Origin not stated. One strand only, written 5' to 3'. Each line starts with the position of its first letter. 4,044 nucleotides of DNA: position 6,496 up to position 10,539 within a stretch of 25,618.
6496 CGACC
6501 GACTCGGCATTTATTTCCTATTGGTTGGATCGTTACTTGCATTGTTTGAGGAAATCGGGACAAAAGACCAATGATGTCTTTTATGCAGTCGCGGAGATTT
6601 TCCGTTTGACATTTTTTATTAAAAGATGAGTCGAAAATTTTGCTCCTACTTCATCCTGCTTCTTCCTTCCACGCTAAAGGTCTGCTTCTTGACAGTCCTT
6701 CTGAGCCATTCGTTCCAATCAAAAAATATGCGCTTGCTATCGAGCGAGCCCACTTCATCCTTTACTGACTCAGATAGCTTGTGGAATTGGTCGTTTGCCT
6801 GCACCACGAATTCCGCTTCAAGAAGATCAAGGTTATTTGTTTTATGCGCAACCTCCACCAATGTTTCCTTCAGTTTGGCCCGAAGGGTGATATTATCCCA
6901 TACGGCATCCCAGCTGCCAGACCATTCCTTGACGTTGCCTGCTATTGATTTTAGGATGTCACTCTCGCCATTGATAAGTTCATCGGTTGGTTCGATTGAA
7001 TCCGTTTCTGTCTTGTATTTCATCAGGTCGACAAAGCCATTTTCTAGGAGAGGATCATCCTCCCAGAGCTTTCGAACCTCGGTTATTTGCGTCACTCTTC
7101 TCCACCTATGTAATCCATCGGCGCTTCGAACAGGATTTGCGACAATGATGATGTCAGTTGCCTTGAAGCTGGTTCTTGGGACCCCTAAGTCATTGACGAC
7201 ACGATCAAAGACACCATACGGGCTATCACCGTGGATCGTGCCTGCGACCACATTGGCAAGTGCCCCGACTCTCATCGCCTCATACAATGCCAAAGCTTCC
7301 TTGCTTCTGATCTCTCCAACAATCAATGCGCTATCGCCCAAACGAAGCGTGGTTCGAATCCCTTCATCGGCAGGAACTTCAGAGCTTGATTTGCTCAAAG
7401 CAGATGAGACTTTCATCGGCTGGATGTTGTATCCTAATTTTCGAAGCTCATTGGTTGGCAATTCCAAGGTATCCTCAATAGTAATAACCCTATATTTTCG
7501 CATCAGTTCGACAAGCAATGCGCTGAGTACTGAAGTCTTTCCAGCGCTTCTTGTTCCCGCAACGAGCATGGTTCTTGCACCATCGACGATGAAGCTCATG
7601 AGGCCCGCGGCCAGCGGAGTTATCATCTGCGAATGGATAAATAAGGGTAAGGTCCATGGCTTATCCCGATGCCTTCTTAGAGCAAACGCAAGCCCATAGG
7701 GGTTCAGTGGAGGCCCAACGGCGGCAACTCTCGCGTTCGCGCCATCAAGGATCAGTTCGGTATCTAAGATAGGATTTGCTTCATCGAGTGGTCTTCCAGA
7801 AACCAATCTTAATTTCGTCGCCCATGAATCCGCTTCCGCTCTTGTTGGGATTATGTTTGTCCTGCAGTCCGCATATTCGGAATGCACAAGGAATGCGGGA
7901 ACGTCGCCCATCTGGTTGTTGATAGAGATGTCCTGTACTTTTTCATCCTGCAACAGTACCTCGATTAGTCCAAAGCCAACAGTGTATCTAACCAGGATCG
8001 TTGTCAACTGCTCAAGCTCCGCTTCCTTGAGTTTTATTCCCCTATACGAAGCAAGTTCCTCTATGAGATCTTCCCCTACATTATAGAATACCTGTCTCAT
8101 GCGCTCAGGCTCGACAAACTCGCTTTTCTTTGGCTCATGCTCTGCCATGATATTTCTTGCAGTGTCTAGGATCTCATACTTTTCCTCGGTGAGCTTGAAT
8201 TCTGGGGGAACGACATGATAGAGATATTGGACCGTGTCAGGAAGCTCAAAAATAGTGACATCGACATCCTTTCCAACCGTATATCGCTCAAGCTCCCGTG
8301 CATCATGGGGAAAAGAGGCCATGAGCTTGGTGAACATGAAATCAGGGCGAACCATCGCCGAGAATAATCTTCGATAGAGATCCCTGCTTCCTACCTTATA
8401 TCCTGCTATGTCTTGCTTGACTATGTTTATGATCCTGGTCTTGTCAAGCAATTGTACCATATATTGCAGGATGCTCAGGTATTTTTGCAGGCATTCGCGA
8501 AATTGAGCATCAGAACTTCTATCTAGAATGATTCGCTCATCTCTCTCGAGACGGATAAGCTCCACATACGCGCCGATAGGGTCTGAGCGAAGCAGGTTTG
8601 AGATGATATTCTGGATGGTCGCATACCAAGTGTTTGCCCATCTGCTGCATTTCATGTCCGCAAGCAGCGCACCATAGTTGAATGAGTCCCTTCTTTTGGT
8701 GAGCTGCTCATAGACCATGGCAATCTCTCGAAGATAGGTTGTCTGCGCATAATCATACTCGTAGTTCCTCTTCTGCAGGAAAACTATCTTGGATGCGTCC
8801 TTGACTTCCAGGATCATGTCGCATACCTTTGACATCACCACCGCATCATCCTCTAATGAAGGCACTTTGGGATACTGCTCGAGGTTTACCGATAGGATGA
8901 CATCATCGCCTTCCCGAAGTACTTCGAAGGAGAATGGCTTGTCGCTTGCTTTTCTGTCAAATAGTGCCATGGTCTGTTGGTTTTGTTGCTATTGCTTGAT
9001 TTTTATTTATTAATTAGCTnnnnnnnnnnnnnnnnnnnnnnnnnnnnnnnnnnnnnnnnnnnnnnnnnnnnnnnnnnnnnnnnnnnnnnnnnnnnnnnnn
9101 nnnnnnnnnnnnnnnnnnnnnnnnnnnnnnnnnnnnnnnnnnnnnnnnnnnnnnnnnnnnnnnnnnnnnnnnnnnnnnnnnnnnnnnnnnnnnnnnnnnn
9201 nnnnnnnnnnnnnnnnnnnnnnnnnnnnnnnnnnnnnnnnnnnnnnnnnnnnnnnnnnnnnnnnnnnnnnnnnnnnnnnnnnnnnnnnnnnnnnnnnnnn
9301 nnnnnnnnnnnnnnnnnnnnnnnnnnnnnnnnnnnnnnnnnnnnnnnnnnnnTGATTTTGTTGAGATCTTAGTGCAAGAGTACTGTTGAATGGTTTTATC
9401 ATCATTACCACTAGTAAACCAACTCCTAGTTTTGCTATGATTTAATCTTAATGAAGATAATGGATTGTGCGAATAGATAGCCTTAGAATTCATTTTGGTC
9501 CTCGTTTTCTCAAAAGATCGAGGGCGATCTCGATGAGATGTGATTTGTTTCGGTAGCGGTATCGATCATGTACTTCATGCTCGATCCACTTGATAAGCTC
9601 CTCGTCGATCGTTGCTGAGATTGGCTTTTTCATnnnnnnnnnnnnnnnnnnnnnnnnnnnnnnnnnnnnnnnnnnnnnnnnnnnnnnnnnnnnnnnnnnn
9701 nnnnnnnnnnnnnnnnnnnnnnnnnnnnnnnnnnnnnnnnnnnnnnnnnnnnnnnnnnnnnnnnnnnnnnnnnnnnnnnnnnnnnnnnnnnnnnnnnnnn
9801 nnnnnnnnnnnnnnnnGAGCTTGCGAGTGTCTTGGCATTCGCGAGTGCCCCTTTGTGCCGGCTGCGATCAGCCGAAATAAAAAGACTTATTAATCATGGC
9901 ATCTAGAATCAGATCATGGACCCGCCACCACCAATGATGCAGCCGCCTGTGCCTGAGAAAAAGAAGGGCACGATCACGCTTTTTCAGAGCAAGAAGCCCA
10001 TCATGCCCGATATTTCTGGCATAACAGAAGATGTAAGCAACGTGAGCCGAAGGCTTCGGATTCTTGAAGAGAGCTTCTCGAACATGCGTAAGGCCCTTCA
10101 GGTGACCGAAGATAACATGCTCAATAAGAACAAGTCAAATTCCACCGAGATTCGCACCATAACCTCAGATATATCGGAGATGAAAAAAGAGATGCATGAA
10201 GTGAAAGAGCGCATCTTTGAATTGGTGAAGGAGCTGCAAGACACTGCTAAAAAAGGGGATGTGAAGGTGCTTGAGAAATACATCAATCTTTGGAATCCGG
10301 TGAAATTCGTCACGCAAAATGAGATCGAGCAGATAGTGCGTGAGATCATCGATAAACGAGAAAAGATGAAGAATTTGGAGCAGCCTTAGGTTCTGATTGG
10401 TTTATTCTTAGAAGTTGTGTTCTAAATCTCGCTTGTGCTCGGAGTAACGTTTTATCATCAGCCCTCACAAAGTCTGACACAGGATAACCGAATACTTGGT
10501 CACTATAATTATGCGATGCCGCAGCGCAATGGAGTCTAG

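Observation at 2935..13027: Family of dispersed palindromic elements with conserved flanks and covarying stems in the pilus region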

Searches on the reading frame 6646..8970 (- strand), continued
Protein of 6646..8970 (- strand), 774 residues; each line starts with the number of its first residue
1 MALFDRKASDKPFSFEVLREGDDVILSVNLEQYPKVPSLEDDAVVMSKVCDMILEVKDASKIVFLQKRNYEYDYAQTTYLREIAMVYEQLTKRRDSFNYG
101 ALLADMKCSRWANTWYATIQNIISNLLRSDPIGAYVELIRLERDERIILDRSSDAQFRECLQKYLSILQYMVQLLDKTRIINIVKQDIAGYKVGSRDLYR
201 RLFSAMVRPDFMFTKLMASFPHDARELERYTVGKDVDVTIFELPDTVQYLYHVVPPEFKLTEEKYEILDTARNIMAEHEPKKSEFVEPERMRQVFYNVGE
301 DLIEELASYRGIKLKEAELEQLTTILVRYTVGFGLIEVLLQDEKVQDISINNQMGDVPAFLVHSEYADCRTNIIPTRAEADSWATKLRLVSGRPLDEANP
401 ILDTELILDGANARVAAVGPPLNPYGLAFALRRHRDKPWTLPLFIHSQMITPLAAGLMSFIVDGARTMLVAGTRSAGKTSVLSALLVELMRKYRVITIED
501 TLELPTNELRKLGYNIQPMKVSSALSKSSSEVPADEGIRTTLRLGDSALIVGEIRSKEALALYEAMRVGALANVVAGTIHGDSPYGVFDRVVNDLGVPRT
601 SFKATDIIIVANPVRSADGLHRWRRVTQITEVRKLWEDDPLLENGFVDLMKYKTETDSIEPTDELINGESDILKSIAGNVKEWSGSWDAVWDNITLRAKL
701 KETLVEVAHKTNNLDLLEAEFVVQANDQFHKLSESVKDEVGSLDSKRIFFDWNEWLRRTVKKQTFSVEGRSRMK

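Call 30: find_encoding_contigs(protein=P0007, flank=10000, max_places=1)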
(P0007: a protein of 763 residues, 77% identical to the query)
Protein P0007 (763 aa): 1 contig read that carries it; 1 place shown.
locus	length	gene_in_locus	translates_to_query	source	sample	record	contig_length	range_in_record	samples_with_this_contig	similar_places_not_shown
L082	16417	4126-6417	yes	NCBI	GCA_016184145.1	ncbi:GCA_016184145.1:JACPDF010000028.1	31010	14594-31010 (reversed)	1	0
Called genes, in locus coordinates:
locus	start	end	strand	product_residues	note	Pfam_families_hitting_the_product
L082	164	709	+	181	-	-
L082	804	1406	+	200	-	-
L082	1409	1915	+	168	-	-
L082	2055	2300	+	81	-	-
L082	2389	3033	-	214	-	-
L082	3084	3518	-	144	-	-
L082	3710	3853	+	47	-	-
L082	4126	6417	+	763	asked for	PF00437:T2SSE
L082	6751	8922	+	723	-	-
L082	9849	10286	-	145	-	PF21473:OB_Ssb-like, PF01336:tRNA_anti-codon (weak)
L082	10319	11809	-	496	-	PF00587:tRNA-synt_2b (weak), PF03129:HGTP_anticodon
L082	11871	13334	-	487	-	PF00209:SNF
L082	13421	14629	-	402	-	PF05496:RuvB_N (weak), PF06068:TIP49 (weak), PF13173:AAA_14 (weak), PF13401:AAA_22 (faint), PF00004:AAA, PF25361:AAA_lid_RFC1 (faint), PF21960:RCF1-5-like_lid (weak)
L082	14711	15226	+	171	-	-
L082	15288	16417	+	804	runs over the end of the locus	PF00133:tRNA-synt_1, PF01406:tRNA-synt_1e (faint), PF09334:tRNA-synt_1g, PF08264:Anticodon_1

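Call 31: find_encoding_contigs(protein=P0010, flank=10000, max_places=1)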
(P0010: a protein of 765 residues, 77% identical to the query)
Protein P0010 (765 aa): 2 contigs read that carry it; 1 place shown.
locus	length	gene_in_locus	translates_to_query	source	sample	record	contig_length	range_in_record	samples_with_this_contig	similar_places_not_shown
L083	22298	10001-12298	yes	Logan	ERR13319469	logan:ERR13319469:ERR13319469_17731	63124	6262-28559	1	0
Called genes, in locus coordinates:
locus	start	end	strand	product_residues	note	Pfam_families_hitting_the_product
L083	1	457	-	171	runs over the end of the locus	PF05168:HEPN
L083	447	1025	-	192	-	PF01909:NTP_transf_2, PF18765:Polbeta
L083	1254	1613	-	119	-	-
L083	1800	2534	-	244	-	-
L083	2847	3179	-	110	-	PF02452:PemK_toxin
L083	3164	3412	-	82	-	-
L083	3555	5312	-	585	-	PF01336:tRNA_anti-codon, PF00152:tRNA-synt_2, PF02938:GAD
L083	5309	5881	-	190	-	PF01997:Translin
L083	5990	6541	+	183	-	-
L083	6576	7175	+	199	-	-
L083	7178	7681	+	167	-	-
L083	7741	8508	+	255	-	-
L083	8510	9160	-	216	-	-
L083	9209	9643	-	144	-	PF20379:DUF6674 (weak)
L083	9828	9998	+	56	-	-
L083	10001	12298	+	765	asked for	PF00437:T2SSE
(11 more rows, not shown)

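Call 32: find_encoding_contigs(protein=P0006, flank=10000, max_places=1)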
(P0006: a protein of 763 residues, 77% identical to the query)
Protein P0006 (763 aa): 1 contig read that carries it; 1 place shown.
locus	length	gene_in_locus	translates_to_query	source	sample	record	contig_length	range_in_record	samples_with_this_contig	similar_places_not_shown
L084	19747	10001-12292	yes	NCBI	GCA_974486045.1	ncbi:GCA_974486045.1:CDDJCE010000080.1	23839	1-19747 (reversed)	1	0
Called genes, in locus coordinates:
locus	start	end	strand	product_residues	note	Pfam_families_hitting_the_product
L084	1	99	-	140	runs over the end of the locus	PF02675:AdoMet_dc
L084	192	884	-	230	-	PF07314:Lit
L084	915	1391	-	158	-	-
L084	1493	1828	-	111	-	-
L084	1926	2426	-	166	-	PF01936:NYN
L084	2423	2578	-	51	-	-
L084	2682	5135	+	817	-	PF03104:DNA_pol_B_exo1, PF13482:RNase_H_2 (weak), PF10108:DNA_pol_B_exo2, PF00136:DNA_pol_B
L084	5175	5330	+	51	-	-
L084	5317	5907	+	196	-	-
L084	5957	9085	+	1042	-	PF00133:tRNA-synt_1, PF01921:tRNA-synt_1f (faint), PF09334:tRNA-synt_1g, PF01406:tRNA-synt_1e (weak), PF08264:Anticodon_1, PF19302:DUF5915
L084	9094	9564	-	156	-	-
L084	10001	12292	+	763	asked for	PF00437:T2SSE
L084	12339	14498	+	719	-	-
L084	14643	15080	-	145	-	PF21473:OB_Ssb-like, PF01336:tRNA_anti-codon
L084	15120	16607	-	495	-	PF00587:tRNA-synt_2b, PF03129:HGTP_anticodon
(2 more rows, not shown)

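Call 64: find_encoding_contigs(protein=P0063, flank=10000, max_places=1)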
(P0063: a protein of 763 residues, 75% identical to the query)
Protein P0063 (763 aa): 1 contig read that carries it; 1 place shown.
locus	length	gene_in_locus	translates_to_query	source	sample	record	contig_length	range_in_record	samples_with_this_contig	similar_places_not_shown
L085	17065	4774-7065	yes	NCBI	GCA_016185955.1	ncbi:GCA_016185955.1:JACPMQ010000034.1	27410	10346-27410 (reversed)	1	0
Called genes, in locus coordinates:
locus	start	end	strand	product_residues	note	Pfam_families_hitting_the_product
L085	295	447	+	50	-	PF04014:MazE_antitoxin (weak)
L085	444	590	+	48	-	-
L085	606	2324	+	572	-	PF00999:Na_H_Exchanger, PF02254:TrkA_N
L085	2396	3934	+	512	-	PF00587:tRNA-synt_2b, PF03129:HGTP_anticodon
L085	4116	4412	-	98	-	-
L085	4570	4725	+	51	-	-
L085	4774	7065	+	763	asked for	PF00437:T2SSE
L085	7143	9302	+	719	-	-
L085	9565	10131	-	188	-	PF02676:TYW3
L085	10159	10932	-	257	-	-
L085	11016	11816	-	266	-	PF01909:NTP_transf_2 (weak), PF18765:Polbeta (weak)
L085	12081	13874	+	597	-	PF05693:Glycogen_syn, PF00534:Glycos_transf_1 (faint), PF13692:Glyco_trans_1_4 (faint)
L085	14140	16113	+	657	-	PF06202:GDE_C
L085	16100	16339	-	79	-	PF00833:Ribosomal_S17e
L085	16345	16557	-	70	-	PF01192:RNA_pol_Rpb6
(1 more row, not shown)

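Call 65: find_encoding_contigs(protein=P0052, flank=10000, max_places=1)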
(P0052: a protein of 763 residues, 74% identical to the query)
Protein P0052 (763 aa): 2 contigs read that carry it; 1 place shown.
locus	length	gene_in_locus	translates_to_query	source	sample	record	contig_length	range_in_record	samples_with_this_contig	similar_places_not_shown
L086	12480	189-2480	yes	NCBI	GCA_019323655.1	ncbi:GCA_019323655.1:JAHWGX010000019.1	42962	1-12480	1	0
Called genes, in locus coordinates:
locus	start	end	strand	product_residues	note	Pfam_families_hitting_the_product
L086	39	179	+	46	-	-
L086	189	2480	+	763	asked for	PF00437:T2SSE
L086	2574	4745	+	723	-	-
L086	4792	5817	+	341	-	PF00291:PALP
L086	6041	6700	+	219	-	PF14528:LAGLIDADG_3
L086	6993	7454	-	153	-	PF21473:OB_Ssb-like, PF01336:tRNA_anti-codon (weak)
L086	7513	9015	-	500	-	PF00587:tRNA-synt_2b, PF03129:HGTP_anticodon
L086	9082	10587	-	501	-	PF00209:SNF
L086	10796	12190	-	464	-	PF05496:RuvB_N, PF00004:AAA, PF13401:AAA_22 (faint), PF21960:RCF1-5-like_lid (weak), PF25361:AAA_lid_RFC1 (weak)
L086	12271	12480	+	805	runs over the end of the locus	PF00133:tRNA-synt_1, PF01406:tRNA-synt_1e (faint), PF09334:tRNA-synt_1g, PF13603:tRNA-synt_1_2 (faint), PF08264:Anticodon_1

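Call 66: find_encoding_contigs(protein=P0036, flank=10000, max_places=1)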
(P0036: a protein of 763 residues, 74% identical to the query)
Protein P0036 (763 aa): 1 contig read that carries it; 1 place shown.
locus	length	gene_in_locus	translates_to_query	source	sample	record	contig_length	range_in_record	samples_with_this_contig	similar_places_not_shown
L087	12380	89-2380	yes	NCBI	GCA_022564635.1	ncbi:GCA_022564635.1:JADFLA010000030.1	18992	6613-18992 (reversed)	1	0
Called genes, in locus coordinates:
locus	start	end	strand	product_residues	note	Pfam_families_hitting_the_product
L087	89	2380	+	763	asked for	PF00437:T2SSE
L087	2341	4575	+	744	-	-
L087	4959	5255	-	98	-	-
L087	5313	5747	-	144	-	PF21473:OB_Ssb-like, PF01336:tRNA_anti-codon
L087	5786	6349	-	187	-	PF00578:AhpC-TSA, PF08534:Redoxin, PF00085:Thioredoxin, PF13098:Thioredoxin_2 (weak), PF13905:Thioredoxin_8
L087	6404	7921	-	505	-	PF00587:tRNA-synt_2b, PF03129:HGTP_anticodon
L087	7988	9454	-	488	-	PF00209:SNF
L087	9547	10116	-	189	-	PF03352:Adenine_glyco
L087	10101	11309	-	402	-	PF05496:RuvB_N (weak), PF13191:AAA_16 (weak), PF13401:AAA_22 (faint), PF00004:AAA, PF25361:AAA_lid_RFC1 (weak), PF21960:RCF1-5-like_lid (weak)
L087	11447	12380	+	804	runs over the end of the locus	PF00133:tRNA-synt_1, PF01406:tRNA-synt_1e (faint), PF09334:tRNA-synt_1g, PF08264:Anticodon_1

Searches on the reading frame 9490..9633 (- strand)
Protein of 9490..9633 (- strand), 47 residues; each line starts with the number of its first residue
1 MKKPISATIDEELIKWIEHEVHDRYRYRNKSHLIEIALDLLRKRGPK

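Call 63: search_protein_families(library=pfam, proteins=[window:9490-9633:-], max_evalue=0.01)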
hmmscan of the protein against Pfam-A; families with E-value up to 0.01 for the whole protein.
window:9490-9633:- (47 aa): 0 families

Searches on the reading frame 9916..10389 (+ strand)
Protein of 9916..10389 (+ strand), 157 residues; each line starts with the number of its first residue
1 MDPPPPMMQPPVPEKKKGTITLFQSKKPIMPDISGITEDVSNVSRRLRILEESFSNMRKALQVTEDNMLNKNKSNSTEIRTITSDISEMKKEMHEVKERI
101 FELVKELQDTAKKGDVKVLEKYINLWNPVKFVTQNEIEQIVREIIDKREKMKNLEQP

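Call 6: search_protein_families(library=pfam, proteins=[window:9916-10389:+], max_evalue=0.01)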
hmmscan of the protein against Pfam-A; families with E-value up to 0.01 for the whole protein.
window:9916-10389:+ (157 aa): 2 families
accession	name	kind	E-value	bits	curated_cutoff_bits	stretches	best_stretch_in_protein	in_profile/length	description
PF20379.3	DUF6674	-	0.00069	19.7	28.5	1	27-125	18-114/251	Family of unknown function (DUF6674)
PF10372.14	CdaS_N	-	0.0081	16.7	27.2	0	77-111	16-50/69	Diadenylate cyclase CdaS, N-terminal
